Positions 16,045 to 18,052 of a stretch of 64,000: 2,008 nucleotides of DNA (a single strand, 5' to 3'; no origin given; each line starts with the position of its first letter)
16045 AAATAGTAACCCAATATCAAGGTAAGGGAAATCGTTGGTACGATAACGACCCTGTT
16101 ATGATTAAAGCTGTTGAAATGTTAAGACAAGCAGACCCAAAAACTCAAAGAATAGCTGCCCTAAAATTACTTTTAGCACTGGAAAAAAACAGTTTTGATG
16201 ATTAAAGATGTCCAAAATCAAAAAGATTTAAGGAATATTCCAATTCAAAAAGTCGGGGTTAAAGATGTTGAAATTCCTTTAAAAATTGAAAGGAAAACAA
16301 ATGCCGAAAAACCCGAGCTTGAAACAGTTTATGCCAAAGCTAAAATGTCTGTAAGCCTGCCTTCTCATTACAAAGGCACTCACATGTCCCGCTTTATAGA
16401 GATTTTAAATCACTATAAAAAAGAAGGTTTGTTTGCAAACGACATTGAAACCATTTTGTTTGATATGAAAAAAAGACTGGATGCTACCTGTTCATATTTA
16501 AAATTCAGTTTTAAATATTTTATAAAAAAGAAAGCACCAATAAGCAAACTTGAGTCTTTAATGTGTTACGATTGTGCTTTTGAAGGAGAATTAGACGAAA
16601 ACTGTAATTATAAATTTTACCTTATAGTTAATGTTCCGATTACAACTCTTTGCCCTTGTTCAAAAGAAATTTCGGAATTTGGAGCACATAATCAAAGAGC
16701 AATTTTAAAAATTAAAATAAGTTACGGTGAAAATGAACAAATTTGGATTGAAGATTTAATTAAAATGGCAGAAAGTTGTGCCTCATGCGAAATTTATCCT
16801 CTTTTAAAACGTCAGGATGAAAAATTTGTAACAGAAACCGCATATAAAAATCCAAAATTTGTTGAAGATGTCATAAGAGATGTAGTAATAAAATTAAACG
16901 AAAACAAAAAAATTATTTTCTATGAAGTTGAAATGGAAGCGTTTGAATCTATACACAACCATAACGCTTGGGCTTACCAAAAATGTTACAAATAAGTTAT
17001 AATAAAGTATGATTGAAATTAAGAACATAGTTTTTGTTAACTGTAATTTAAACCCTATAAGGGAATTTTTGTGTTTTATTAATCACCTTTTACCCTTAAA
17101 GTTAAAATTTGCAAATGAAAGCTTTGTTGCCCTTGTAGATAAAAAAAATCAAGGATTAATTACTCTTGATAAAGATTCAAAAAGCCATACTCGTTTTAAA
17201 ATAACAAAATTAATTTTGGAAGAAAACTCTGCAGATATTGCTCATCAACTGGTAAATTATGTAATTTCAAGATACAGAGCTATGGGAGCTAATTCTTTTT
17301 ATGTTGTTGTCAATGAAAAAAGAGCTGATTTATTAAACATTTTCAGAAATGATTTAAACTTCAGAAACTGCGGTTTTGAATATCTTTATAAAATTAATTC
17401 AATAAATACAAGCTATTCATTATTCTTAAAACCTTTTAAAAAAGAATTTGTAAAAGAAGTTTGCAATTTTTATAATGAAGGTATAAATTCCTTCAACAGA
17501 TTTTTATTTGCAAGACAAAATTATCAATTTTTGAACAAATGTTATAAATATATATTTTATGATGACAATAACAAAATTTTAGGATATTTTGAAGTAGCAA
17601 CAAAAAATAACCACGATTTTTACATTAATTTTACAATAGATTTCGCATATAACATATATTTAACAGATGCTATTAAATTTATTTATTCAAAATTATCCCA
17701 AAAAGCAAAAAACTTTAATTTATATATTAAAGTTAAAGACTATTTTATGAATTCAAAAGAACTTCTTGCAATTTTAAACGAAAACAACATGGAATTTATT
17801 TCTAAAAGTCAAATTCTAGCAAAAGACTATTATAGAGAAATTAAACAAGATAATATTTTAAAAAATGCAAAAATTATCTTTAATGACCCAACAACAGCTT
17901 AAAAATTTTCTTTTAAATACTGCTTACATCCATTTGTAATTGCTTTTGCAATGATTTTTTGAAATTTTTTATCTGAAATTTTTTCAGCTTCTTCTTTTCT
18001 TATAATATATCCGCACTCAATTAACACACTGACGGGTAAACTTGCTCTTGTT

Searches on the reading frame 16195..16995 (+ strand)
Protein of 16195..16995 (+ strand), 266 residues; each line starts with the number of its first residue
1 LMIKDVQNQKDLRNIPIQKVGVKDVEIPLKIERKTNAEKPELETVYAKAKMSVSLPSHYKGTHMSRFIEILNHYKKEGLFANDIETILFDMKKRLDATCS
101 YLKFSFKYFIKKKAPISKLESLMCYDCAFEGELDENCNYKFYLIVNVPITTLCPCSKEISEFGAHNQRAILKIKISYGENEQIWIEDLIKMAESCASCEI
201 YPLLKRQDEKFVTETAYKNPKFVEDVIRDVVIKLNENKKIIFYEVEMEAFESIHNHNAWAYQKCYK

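Call 14: search_protein_families(library=pfam, proteins=[window:16195-16995:+])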
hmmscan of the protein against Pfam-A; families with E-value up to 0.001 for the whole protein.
window:16195-16995:+ (266 aa): 1 family
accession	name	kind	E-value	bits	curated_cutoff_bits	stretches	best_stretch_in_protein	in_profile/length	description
PF02649.19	GCHY-1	-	9.7e-91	304.3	25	1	4-260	2-260/260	Type I GTP cyclohydrolase folE2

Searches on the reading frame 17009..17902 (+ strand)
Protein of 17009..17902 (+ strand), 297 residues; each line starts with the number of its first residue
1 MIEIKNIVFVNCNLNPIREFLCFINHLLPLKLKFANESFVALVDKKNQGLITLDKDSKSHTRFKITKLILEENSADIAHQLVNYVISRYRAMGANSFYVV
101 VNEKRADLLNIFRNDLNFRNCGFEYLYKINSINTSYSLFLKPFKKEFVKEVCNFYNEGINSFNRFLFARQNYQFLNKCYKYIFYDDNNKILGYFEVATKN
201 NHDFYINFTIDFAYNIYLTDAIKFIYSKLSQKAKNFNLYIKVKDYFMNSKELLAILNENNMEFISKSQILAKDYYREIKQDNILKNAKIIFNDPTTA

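Call 14: search_protein_families(library=pfam, proteins=[window:17009-17902:+])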
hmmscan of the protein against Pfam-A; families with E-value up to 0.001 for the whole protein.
window:17009-17902:+ (297 aa): 1 family
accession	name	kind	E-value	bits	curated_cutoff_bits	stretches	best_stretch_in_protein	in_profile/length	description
PF13673.13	Acetyltransf_10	-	0.00094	19.6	23.6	0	154-202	5-53/128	Acetyltransferase (GNAT) domain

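Call 52: search_protein_families(library=ncbifam, proteins=[window:17009-17902:+], max_evalue=0.01)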
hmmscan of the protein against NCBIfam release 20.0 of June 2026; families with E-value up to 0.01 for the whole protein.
window:17009-17902:+ (297 aa): 0 families
